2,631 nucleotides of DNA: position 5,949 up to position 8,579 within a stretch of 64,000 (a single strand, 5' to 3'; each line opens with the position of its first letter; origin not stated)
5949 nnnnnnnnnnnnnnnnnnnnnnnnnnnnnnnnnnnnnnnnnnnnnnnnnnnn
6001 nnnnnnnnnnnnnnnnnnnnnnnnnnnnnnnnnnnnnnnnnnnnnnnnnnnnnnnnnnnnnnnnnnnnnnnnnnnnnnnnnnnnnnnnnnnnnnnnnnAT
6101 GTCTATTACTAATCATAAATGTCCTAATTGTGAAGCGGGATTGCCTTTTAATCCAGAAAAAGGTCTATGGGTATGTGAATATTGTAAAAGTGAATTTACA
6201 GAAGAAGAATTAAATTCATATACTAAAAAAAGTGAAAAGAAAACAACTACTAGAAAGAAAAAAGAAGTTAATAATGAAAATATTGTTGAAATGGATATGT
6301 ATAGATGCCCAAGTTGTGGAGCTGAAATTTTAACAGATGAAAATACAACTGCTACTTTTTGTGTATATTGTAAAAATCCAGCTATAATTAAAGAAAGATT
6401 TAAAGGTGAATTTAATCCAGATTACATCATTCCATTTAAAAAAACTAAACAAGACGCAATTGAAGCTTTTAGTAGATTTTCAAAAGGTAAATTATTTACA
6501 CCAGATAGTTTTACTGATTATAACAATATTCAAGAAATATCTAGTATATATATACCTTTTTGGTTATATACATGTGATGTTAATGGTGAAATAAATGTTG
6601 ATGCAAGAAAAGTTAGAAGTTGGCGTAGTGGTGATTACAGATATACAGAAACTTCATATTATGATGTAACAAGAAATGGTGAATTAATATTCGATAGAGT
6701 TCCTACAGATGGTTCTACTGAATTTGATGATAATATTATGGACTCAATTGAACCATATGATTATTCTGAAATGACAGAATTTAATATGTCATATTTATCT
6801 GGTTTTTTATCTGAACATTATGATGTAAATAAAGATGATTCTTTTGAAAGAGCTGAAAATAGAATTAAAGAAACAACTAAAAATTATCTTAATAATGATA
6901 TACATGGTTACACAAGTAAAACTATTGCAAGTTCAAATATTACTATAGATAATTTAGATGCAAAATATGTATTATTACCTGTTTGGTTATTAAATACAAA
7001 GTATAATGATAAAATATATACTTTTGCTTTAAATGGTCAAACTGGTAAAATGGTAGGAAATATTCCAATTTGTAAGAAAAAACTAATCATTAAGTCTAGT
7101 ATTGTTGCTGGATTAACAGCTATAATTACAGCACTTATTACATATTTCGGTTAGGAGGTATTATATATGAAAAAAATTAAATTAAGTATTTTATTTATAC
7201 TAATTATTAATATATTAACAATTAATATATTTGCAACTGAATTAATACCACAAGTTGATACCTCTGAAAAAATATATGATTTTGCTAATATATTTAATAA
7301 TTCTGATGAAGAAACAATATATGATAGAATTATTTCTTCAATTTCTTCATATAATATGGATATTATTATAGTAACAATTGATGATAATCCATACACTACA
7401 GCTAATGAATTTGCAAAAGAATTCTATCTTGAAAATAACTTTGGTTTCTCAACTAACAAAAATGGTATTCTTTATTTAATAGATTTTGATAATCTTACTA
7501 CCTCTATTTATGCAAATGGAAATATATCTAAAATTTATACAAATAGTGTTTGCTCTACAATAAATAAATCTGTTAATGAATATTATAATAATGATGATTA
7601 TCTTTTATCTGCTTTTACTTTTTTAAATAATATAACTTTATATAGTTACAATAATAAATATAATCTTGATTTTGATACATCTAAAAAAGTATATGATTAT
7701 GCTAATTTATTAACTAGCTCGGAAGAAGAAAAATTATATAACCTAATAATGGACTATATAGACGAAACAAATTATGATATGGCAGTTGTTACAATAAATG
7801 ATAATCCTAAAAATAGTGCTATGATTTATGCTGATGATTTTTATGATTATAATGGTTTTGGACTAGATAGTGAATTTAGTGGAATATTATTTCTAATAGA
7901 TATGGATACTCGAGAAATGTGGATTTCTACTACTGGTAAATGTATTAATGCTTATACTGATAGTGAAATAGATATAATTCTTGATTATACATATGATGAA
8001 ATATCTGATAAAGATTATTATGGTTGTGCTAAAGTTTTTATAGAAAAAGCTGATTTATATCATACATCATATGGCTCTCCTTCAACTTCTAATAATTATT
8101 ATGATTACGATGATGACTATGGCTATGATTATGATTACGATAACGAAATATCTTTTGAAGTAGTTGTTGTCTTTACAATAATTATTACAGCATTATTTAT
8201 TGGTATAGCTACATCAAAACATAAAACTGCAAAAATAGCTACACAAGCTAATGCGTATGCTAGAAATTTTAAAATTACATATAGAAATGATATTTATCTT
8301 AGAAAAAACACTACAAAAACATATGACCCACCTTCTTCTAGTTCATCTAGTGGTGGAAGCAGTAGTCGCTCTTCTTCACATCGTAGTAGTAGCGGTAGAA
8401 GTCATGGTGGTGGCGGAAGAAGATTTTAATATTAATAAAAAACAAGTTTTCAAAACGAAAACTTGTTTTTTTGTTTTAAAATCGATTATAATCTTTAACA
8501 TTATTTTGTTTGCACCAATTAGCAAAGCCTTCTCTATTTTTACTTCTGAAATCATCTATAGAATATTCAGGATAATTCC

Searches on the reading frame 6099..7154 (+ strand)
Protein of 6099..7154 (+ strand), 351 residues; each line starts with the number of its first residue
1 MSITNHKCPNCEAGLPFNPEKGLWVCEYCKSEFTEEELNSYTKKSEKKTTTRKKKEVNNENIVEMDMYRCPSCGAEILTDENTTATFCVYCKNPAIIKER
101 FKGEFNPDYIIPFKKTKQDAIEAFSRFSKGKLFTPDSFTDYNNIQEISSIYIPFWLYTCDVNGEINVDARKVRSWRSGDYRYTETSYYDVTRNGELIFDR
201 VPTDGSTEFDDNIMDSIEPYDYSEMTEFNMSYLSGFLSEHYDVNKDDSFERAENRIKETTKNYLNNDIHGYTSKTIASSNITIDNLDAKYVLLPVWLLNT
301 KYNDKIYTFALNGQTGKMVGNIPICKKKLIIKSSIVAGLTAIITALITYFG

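Call 5: search_protein_families(library=pfam, proteins=[window:6099-7154:+], max_evalue=0.01)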
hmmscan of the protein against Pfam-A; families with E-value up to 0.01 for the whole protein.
window:6099-7154:+ (351 aa): 4 families
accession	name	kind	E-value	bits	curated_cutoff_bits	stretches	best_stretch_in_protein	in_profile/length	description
PF23145.1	Zf_2nd_IFT121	-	0.00022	21.3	25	0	62-94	10-43/45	IFT121, second zinc finger domain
PF08271.17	Zn_Ribbon_TF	-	0.00062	19.7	29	0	68-91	1-25/43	TFIIB zinc-binding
PF08274.17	Zn_Ribbon_YjdM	-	0.0008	19.8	30.8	0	7-34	4-30/30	PhnA Zinc-Ribbon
PF01780.25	Ribosomal_L37ae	-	0.0086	16.6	21.9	0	5-51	33-76/85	Ribosomal L37ae protein family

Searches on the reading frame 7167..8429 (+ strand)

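Call 5: search_protein_families(library=pfam, proteins=[window:7167-8429:+], max_evalue=0.01)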
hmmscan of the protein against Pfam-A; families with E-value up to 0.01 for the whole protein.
window:7167-8429:+ (420 aa): 2 families
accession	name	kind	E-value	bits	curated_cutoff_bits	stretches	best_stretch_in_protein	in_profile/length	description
PF04536.20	TPM_phosphatase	-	7.3e-39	133.1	22.1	2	175-295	1-122/125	TPM domain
PF25184.1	YxzE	-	0.0042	18.5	40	1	332-417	3-62/65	YxzE-like putative bacteriocin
